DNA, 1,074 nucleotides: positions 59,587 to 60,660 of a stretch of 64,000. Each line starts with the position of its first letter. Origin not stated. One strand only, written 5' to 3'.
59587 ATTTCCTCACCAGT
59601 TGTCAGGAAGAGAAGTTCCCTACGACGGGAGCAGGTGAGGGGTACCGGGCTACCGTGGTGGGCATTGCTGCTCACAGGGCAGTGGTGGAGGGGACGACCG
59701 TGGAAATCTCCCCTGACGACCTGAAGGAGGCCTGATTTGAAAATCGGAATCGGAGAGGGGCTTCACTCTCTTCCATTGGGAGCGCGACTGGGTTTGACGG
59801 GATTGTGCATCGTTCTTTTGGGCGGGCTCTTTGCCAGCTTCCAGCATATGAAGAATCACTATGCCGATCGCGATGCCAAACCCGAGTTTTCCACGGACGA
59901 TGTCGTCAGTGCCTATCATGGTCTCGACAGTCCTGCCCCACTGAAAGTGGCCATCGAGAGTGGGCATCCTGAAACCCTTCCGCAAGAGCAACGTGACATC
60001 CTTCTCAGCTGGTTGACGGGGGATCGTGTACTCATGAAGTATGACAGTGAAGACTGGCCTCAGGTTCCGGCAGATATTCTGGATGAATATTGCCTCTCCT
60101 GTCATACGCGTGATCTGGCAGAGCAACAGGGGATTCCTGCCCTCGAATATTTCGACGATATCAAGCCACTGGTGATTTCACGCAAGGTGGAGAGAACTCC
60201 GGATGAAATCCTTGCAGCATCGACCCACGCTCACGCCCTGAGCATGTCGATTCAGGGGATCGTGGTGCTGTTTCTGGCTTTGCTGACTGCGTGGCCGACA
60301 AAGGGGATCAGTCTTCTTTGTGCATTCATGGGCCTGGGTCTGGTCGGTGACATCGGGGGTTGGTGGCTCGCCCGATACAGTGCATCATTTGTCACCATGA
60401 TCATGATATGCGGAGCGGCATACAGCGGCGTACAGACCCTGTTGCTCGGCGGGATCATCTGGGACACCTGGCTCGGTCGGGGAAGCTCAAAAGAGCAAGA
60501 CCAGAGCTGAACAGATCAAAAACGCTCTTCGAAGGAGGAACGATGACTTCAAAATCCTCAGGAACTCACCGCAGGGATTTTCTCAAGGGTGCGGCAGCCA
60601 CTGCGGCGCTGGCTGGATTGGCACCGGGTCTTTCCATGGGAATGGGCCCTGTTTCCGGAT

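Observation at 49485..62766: Periplasmic Gfo/Idh/MocA, xylose-isomerase-like TIM-barrel and DUF1080 locus; putative oxidative (3-keto) glycoside catabolic system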

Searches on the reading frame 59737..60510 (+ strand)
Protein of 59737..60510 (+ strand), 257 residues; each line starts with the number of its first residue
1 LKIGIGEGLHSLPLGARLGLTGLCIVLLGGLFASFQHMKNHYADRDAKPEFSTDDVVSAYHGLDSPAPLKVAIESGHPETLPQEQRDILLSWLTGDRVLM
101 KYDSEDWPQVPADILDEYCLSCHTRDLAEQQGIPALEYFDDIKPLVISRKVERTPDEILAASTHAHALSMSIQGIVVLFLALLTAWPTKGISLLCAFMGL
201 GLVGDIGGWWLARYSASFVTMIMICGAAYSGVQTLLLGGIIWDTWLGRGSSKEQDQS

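Call 4: search_protein_families(library=pfam, proteins=[window:59737-60510:+], max_evalue=0.01)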
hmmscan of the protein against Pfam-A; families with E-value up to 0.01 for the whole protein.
window:59737-60510:+ (257 aa): 0 families

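Call 5: search_protein_families(library=ncbifam, proteins=[window:59737-60510:+], max_evalue=0.01)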
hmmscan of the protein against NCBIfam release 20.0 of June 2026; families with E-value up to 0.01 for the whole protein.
window:59737-60510:+ (257 aa): 0 families

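Call 12: find_homologous_proteins(query=window:59737-60510:+, max_evalue=0.001)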
Query window:59737-60510:+ (257 aa): 47 proteins with E <= 0.001 among 7432 candidates.
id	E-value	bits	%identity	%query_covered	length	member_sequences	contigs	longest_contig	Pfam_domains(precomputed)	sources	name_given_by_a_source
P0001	1.9e-166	570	98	100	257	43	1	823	PF27139.1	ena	-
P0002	7.6e-144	496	83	99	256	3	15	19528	PF27139.1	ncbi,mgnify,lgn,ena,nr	ncbi:hypothetical protein CBD41_03275 [bacterium TMED181]|mgnify:CR=1 FL=1|nr:hypothetical protein [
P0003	3.4e-110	386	70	96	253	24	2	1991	PF27139.1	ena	-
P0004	8.0e-85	303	55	98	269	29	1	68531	PF27139.1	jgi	-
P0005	1.4e-84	302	56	97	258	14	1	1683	PF27139.1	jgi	-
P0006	6.2e-83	296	55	94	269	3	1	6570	PF27139.1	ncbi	-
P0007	2.0e-82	295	54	97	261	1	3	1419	PF27139.1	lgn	-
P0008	1.4e-81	292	55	98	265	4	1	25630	PF27139.1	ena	-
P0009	4.9e-81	290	55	93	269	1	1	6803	PF27139.1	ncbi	-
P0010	1.6e-80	288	55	97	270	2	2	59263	PF27139.1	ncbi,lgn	-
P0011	1.7e-80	288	53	97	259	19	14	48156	PF27139.1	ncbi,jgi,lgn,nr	ncbi:MAG TPA: hypothetical protein EYQ08_04090 [Planctomycetes bacterium]|nr:hypothetical protein [P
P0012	8.8e-80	286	54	95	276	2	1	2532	PF27139.1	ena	-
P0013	1.2e-79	286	54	97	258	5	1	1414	PF27139.1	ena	-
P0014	1.3e-78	282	55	87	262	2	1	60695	PF27139.1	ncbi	-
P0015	4.4e-77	277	53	96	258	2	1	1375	PF27139.1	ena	-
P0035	1.5e-52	197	42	75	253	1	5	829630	PF27139.1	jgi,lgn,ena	-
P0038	4.5e-50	189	43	83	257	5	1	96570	PF27139.1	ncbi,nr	ncbi:MAG: hypothetical protein KF859_09655 [Phycisphaeraceae bacterium]|nr:hypothetical protein [Phy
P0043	6.4e-46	175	42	86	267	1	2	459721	PF27139.1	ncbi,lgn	ncbi:MAG: hypothetical protein U0575_01220 [Phycisphaerales bacterium]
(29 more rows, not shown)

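Call 20: find_related_loci(query=A2, collection=genome_contigs, flank=10000)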
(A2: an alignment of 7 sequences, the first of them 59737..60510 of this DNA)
Query A2 (257 aa) in genome_contigs; peptide patterns used: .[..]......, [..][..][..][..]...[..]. (x = any residue, [..] = any of these).
88 stretches matched a pattern; 23 encode a relative of the query (tblastn E <= 1e-3); 22 distinct loci.
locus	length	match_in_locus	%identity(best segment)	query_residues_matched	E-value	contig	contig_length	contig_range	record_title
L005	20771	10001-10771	98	1-257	5e-170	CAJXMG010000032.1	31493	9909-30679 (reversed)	TPA_asm: uncultured bacterium isolate SRR4030075_bin.46_MetaBAT_v2.12.1_MAG genome assembly, contig: NODE_321_length_314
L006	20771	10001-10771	98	1-257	7e-169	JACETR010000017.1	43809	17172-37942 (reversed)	MAG: Planctomycetota bacterium isolate MCMED-G47 Planctomycetes-MCMED-G47-C17, whole genome shotgun sequence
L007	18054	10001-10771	98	1-257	2e-168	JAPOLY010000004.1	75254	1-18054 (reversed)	MAG: bacterium isolate bin129 k141_3231457_length_75254_cov_19.4181, whole genome shotgun sequence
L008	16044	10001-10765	91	1-255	7e-157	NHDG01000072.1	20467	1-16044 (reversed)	MAG: Planctomycetia bacterium TMED53 MHASMcontig_1091532, whole genome shotgun sequence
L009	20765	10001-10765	89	2-256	4e-154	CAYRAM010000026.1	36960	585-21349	MAG TPA_asm: uncultured Planctomycetia bacterium isolate binchicken_co275_63 genome assembly, contig: NODE_1150_length_3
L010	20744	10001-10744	69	1-248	2e-112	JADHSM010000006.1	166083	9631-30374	MAG: Planctomycetota bacterium isolate BS30m-G49 BS307-30m-C45, whole genome shotgun sequence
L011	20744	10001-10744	69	1-248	3e-111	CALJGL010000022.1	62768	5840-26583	MAG: uncultured bacterium isolate S2_Bin_METABAT__259_1 genome assembly, contig: c_000001515409, whole genome shotgun se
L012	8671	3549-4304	54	6-255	7e-77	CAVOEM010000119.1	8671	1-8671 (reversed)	MAG: Planctomycetes bacterium UBA1146 isolate CBN3_331.54 genome assembly, contig: Ga0302139_10002689, whole genome shot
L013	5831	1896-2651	53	6-255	1e-76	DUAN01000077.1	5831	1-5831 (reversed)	MAG TPA_asm: Planctomycetota bacterium isolate UWMA-0276 NODE_17449_length_5831_cov_0.628053, whole genome shotgun seque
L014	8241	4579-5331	57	6-254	2e-74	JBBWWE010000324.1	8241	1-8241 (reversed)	MAG: Planctomycetota bacterium isolate OC6_2000m_MAG_215 OC6_2000m_contig_1675242, whole genome shotgun sequence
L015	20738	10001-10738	54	6-249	8e-74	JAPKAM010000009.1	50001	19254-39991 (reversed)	MAG: Planctomycetota bacterium isolate ANT-12 NODE_330_length_50001_cov_14.589417, whole genome shotgun sequence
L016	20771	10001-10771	54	5-254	2e-73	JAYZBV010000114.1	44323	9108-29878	MAG: Planctomycetota bacterium isolate XB_MAG1214 DB_MAG1214_0114, whole genome shotgun sequence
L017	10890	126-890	55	5-256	8e-72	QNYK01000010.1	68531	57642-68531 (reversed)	MAG: Bacillota bacterium isolate MAG 7 Ga0232646_1000057, whole genome shotgun sequence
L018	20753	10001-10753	54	6-254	7e-77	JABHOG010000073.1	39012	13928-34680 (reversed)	MAG: Planctomycetota bacterium isolate SI037S4_bin26 k141_692679, whole genome shotgun sequence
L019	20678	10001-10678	55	7-230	5e-70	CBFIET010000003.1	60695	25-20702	MAG: Planctomycetota bacterium isolate Co_bin_687_orig genome assembly, contig: Co_bin_687_orig_Co_c_000000056227, whole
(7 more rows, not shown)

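Call 22: find_encoding_contigs(protein=P0043, flank=10000, max_places=1)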
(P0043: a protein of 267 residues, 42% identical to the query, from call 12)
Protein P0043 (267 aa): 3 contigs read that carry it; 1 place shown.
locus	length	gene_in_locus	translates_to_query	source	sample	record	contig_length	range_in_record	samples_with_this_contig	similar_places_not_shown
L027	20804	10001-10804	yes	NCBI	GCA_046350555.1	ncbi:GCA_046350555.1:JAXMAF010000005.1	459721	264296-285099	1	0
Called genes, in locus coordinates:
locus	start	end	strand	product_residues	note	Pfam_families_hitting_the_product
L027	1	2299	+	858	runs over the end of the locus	PF00930:DPPIV_N, PF00326:Peptidase_S9, PF02129:Peptidase_S15 (faint)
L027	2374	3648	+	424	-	PF00005:ABC_tran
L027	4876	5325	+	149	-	PF06202:GDE_C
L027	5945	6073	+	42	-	-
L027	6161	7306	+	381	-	PF01408:GFO_IDH_MocA, PF19051:GFO_IDH_MocA_C2 (weak), PF22725:GFO_IDH_MocA_C3, PF02894:GFO_IDH_MocA_C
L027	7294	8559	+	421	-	PF02424:ApbE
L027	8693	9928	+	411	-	PF01408:GFO_IDH_MocA, PF22725:GFO_IDH_MocA_C3, PF02894:GFO_IDH_MocA_C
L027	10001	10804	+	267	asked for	PF27139:Aq_1264_TM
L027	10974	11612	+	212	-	PF12773:DZR (faint), PF13248:Zn_ribbon_3 (faint), PF13828:DUF4190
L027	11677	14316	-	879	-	PF01421:Reprolysin, PF13582:Reprolysin_3, PF13583:Reprolysin_4, PF13688:Reprolysin_5, PF01436:NHL (faint)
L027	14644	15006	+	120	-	PF00731:AIRC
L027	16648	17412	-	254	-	PF08241:Methyltransf_11 (faint), PF13649:Methyltransf_25 (faint), PF01555:N6_N4_Mtase, PF13847:Methyltransf_31 (faint)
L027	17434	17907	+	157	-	-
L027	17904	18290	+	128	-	-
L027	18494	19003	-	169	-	PF04608:PgpA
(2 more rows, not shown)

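Call 23: find_encoding_contigs(protein=P0035, flank=10000, max_places=1)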
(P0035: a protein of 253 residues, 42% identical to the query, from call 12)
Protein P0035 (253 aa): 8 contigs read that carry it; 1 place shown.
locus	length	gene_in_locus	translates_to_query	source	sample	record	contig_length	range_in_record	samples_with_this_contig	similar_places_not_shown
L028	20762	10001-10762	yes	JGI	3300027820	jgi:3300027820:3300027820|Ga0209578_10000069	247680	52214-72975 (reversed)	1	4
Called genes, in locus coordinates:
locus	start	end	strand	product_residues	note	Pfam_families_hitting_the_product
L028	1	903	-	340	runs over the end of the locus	PF01483:P_proprotein (faint)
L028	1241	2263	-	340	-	PF01483:P_proprotein (faint)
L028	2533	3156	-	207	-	-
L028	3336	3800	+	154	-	PF13840:ACT_7 (weak)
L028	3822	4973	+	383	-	PF02771:Acyl-CoA_dh_N, PF02770:Acyl-CoA_dh_M, PF00441:Acyl-CoA_dh_1, PF08028:Acyl-CoA_dh_2, PF21343:ACAD9-ACADV_C, PF21263:Acyl-CoA-dh_C (weak), PF22924:ACOX_C_alpha1 (faint)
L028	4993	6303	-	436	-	PF00144:Beta-lactamase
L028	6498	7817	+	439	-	PF01408:GFO_IDH_MocA, PF19051:GFO_IDH_MocA_C2 (weak), PF02894:GFO_IDH_MocA_C, PF22725:GFO_IDH_MocA_C3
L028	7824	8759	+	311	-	PF02424:ApbE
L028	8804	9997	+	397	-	PF01408:GFO_IDH_MocA, PF22725:GFO_IDH_MocA_C3, PF02894:GFO_IDH_MocA_C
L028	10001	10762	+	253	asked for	PF27139:Aq_1264_TM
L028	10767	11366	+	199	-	PF01066:CDP-OH_P_transf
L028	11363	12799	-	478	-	PF01565:FAD_binding_4, PF04030:ALO (weak)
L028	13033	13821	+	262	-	PF14023:Bestrophin-like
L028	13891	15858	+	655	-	PF03109:ABC1 (faint), PF00069:Pkinase, PF07714:PK_Tyr_Ser-Thr, PF11845:Tll0287-like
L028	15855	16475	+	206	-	PF08281:Sigma70_r4_2 (faint), PF04542:Sigma70_r2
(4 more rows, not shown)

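Call 24: find_encoding_contigs(protein=P0038, flank=10000, max_places=1)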
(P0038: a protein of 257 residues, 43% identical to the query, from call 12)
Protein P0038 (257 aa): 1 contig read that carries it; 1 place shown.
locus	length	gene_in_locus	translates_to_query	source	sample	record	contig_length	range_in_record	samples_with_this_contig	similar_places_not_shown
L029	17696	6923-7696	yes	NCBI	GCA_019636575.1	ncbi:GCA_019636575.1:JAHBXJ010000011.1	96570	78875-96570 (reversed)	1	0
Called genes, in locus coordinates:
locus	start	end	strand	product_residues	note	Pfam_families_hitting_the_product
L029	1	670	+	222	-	PF22322:DUF6973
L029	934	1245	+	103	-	-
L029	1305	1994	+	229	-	-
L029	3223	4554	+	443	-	PF01408:GFO_IDH_MocA, PF19051:GFO_IDH_MocA_C2 (weak), PF02894:GFO_IDH_MocA_C, PF22725:GFO_IDH_MocA_C3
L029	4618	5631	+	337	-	PF02424:ApbE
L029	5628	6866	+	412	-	PF01408:GFO_IDH_MocA, PF02629:CoA_binding (weak), PF02894:GFO_IDH_MocA_C, PF22725:GFO_IDH_MocA_C3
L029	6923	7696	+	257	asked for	PF27139:Aq_1264_TM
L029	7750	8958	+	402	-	PF01098:FTSW_RODA_SPOVE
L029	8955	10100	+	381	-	PF03033:Glyco_transf_28, PF04101:Glyco_tran_28_C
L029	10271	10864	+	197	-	-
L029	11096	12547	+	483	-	PF00990:GGDEF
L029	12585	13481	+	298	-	PF00702:Hydrolase (faint), PF08282:Hydrolase_3, PF05116:S6PP (weak)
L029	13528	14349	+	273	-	PF00398:RrnaAD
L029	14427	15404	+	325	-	PF01636:APH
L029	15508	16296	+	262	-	PF02073:Peptidase_M29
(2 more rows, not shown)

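Call 31: find_homologous_proteins(query=A1, max_evalue=0.001)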
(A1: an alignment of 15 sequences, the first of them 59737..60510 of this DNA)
Query A1 (15 sequences) (257 aa, profile of the alignment): 178 proteins with E <= 0.001 among 8000 candidates; the best 120 are listed.
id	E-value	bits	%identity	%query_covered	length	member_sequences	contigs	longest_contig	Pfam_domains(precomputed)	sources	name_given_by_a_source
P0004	1.4e-113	396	55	98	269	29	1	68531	PF27139.1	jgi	-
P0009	6.4e-113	394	55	93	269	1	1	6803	PF27139.1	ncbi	-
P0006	2.8e-112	392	55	94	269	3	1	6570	PF27139.1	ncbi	-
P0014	1.4e-111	390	55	87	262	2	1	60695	PF27139.1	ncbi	-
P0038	2.2e-111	389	43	83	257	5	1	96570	PF27139.1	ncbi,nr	ncbi:MAG: hypothetical protein KF859_09655 [Phycisphaeraceae bacterium]|nr:hypothetical protein [Phy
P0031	1.5e-109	383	44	77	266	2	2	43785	PF27139.1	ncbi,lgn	-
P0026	4.0e-109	382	44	93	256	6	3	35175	PF27139.1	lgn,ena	-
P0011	4.8e-109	381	53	97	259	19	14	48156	PF27139.1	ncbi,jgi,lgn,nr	ncbi:MAG TPA: hypothetical protein EYQ08_04090 [Planctomycetes bacterium]|nr:hypothetical protein [P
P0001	2.5e-108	379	98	100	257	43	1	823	PF27139.1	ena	-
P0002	3.5e-108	379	83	99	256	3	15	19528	PF27139.1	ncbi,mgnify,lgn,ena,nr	ncbi:hypothetical protein CBD41_03275 [bacterium TMED181]|mgnify:CR=1 FL=1|nr:hypothetical protein [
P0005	4.3e-108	378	56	97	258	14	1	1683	PF27139.1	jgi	-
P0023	5.0e-108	378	44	96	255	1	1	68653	PF27139.1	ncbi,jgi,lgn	ncbi:MAG: hypothetical protein ACI8X5_000598 [Planctomycetota bacterium]|jgi:hypothetical protein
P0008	8.4e-108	377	55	98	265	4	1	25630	PF27139.1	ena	-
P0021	1.0e-107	377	48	77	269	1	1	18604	PF27139.1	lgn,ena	-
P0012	1.4e-107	377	54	95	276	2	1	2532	PF27139.1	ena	-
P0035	1.2e-102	360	42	75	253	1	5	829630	PF27139.1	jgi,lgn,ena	-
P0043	1.6e-101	357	42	86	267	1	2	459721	PF27139.1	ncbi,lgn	ncbi:MAG: hypothetical protein U0575_01220 [Phycisphaerales bacterium]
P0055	2.4e-99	350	43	93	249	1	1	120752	PF27139.1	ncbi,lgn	ncbi:MAG: hypothetical protein ACKVX7_09825 [Planctomycetota bacterium]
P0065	1.4e-97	344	40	91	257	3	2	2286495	PF27139.1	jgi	jgi:hypothetical protein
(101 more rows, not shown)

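Call 32: find_encoding_contigs(protein=P0065, flank=8000, max_places=1)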
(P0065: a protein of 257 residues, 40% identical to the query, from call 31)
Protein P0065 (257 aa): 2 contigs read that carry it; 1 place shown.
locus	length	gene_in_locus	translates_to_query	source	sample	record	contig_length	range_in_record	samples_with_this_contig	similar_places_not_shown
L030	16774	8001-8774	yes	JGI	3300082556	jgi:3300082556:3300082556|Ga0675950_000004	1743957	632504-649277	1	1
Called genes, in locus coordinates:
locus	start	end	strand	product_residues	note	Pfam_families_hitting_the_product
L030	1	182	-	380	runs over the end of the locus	PF01408:GFO_IDH_MocA, PF22725:GFO_IDH_MocA_C3, PF02894:GFO_IDH_MocA_C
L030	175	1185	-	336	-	PF01261:AP_endonuc_2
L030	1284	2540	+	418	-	PF03825:Nuc_H_symport, PF12832:MFS_1_like, PF07690:MFS_1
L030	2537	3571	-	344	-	PF01408:GFO_IDH_MocA, PF22725:GFO_IDH_MocA_C3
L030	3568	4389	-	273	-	PF01261:AP_endonuc_2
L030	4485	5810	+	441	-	PF01408:GFO_IDH_MocA, PF19051:GFO_IDH_MocA_C2, PF02894:GFO_IDH_MocA_C, PF22725:GFO_IDH_MocA_C3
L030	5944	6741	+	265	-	PF02424:ApbE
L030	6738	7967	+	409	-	PF01408:GFO_IDH_MocA, PF02894:GFO_IDH_MocA_C, PF22725:GFO_IDH_MocA_C3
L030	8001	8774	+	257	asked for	PF27139:Aq_1264_TM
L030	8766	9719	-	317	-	PF01261:AP_endonuc_2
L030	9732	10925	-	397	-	PF00108:Thiolase_N, PF02803:Thiolase_C, PF22691:Thiolase_C_1 (faint)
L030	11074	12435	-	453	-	PF01212:Beta_elim_lyase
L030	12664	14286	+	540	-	PF03972:MmgE_PrpD_N, PF19305:MmgE_PrpD_C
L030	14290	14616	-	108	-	PF11948:DUF3465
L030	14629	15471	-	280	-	PF13714:PEP_mutase, PF00463:ICL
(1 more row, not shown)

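Call 33: find_encoding_contigs(protein=P0055, flank=8000, max_places=1)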
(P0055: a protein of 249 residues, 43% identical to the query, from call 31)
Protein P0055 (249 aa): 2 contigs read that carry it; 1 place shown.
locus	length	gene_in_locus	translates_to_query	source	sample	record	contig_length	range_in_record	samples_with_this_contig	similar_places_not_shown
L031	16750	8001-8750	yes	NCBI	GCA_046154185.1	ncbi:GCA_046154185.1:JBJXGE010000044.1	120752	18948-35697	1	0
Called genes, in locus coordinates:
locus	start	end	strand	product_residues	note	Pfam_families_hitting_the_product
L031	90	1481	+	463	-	PF10604:Polyketide_cyc2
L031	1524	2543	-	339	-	PF01408:GFO_IDH_MocA, PF22725:GFO_IDH_MocA_C3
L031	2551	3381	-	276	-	PF01261:AP_endonuc_2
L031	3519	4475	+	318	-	PF01261:AP_endonuc_2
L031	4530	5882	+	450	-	PF01408:GFO_IDH_MocA, PF19051:GFO_IDH_MocA_C2, PF02894:GFO_IDH_MocA_C, PF22725:GFO_IDH_MocA_C3 (weak)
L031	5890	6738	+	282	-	PF02424:ApbE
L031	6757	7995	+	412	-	PF01408:GFO_IDH_MocA, PF22725:GFO_IDH_MocA_C3, PF02894:GFO_IDH_MocA_C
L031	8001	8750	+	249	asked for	PF27139:Aq_1264_TM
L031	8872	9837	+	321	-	-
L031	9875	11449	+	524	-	PF00158:Sigma54_activat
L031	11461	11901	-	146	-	-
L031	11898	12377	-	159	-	-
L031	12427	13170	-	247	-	PF17263:DUF5329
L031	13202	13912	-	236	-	PF00072:Response_reg, PF00486:Trans_reg_C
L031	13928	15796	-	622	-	PF00512:HisKA, PF02518:HATPase_c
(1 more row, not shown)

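Call 34: predict_structure(alignment_id=A1)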
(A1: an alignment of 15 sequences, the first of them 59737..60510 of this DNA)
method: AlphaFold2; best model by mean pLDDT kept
length: 257 residues; sequences in the alignment: 15
mean_pLDDT: 85.3   pTM: 0.69
mean pLDDT of the five models: 85.3, 81.8, 78.0, 74.8, 74.3
residues with pLDDT >= 90: 118; 70-90: 112; 50-70: 17; < 50: 10
segments of 3 or more residues with pLDDT < 50: 1-3, 250-255
pLDDT, mean of each block of 10 residues (from residue 1): 66 95 96 85 63 80 83 91 93 81 79 91 87 85 80 83 87 95 92 96 91 89 93 97 82 47
secondary structure, 60 per line:
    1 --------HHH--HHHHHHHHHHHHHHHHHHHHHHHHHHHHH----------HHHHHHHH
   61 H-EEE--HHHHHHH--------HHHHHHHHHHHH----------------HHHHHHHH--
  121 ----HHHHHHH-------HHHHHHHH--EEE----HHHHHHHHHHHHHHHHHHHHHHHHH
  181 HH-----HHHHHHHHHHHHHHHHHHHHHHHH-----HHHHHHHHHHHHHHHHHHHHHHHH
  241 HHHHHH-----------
elements in order: H14-42 H53-61 E63-65 H68-74 H83-94 H111-118 H125-131 H139-146 E149-151 H156-182 H188-211 H217-246
